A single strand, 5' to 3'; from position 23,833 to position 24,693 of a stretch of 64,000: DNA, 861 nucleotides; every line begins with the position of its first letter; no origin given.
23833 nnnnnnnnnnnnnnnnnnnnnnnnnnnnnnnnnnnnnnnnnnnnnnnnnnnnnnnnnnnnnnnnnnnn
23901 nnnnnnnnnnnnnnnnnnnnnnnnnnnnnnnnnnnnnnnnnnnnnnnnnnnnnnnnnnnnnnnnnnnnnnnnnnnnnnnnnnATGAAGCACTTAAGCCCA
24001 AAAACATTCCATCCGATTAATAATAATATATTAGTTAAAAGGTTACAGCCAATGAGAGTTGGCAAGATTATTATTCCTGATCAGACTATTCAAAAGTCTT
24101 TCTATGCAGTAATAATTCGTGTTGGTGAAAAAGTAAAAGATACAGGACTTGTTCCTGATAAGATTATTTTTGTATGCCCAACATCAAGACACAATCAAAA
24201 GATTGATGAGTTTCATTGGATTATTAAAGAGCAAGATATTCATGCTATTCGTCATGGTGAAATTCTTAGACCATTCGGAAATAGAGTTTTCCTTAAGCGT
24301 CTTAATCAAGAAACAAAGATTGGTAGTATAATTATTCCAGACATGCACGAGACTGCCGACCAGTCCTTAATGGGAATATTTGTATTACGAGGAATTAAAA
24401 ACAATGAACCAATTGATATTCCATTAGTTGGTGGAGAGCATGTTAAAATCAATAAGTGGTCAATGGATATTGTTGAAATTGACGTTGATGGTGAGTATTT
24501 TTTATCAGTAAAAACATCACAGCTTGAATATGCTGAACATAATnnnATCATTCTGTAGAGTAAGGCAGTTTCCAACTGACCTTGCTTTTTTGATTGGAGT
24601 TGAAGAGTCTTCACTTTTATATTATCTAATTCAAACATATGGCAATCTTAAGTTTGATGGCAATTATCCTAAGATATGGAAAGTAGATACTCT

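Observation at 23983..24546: A tandem two-domain GroES co-chaperonin fused in one polypeptide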

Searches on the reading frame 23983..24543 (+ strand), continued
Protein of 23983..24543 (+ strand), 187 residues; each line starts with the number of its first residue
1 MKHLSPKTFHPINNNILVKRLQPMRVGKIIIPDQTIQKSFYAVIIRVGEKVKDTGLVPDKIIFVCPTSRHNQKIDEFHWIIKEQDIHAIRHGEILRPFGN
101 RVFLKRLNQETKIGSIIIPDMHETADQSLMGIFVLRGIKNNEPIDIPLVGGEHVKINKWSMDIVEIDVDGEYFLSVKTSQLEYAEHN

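Call 85: search_solved_structures(query=A2, max_evalue=0.001, show_alignments=5)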
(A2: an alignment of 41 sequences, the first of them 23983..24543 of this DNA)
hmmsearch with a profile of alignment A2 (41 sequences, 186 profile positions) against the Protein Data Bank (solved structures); distinct sequences matched with E-value up to 0.001: 18.
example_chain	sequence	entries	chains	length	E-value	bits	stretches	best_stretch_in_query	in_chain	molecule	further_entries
7ekq_R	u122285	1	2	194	6.5e-12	48.7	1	3-178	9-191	Cpn20 co-chaperonin subunit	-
4v4o_O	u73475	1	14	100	9.1e-12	48.2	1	85-177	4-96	cpn10(GroES)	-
1wnr_A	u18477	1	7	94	5.7e-11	45.6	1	88-177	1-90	10 kDa chaperonin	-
8wuw_a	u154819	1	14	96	1.2e-09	41.3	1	88-177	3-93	Co-chaperonin GroES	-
8wux_a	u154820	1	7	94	2.2e-09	40.5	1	89-177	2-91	Co-chaperonin GroES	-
7ekq_Q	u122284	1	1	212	6e-09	39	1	4-150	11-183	Chaperonin 23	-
8bm0_W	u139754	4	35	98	1.4e-06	31.3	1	4-84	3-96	Co-chaperonin GroES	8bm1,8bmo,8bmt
1aon_O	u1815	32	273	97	1.6e-06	31.1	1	4-84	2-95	GROEL/GROES COMPLEX | GROES | groES protein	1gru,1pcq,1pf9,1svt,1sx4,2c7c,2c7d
8bkz_Y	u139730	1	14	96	2.4e-06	30.5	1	5-84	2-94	Co-chaperonin GroES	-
7ekq_P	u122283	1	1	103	2.6e-06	30.4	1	3-81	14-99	Chaperonin 11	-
8g7n_O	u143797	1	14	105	6.1e-06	29.2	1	88-152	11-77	10 kDa heat shock protein, mitochondrial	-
13kk_F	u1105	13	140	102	6.9e-06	29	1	89-152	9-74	10 kDa heat shock protein, mitochondrial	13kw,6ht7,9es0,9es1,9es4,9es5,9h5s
6mrc_V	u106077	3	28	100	7.3e-06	29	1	89-152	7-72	10 kDa heat shock protein, mitochondrial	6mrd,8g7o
4pj1_O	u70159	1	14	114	7.8e-06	28.9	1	89-152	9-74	10 kDa heat shock protein, mitochondrial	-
1hx5_A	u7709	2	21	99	1.8e-05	27.7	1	89-179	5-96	10 KDA CHAPERONIN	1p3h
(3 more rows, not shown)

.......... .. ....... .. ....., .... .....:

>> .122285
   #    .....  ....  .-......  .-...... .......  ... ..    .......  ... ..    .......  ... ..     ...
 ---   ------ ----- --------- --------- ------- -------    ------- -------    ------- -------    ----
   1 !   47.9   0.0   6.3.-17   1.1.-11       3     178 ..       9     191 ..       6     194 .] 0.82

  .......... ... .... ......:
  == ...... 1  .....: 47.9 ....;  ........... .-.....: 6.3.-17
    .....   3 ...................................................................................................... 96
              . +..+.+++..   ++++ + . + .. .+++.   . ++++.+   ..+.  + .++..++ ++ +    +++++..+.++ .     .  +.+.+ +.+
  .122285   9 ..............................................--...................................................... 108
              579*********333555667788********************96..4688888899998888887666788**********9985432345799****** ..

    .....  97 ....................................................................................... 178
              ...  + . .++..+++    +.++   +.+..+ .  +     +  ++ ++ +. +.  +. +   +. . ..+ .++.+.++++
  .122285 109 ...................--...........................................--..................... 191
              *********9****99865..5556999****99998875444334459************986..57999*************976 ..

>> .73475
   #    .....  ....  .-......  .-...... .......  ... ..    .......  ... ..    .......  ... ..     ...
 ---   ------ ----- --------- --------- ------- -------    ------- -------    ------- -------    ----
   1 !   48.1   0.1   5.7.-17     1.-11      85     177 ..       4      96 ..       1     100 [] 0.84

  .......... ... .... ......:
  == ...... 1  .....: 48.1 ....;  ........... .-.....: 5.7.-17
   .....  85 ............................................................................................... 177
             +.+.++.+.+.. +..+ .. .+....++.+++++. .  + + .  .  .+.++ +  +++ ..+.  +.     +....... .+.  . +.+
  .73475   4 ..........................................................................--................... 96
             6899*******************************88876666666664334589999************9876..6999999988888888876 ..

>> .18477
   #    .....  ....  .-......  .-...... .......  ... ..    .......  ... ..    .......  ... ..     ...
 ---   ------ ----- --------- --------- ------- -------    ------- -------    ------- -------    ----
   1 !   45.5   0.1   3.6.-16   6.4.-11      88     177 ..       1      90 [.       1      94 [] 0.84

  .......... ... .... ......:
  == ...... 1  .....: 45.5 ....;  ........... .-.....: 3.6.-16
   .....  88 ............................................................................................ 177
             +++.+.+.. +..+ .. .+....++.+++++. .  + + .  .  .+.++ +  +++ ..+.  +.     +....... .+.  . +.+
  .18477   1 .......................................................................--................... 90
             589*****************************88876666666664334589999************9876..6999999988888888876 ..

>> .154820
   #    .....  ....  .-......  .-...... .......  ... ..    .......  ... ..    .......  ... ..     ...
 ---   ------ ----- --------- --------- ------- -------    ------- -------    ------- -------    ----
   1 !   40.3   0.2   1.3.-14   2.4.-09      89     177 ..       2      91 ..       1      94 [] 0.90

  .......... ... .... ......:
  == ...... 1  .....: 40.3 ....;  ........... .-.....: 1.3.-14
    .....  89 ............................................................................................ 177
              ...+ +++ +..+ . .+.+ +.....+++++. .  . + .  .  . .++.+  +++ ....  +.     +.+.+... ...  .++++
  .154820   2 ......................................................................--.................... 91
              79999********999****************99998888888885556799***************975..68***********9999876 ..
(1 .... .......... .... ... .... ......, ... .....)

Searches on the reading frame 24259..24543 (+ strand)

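Call 3: search_protein_families(library=pfam, proteins=[window:24259-24543:+], max_evalue=10)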
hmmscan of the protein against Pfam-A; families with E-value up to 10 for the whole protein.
seq(95 aa): 1 family
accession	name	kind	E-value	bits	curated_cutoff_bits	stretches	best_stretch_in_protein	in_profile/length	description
PF00166.26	Cpn10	-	1.7e-05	25.2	21.1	1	3-87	2-87/93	Chaperonin 10 Kd subunit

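Call 4: search_protein_families(library=phrogs, proteins=[window:24259-24543:+], max_evalue=10)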
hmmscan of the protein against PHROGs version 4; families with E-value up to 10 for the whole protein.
seq(95 aa): 2 families
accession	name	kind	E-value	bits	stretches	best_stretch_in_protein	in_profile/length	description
phrog_3188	-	other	0.0087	16.9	1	3-88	3-89/96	co-chaperonin GroES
phrog_16143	-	other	0.21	12.1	1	69-89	114-134/139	DNA methyltransferase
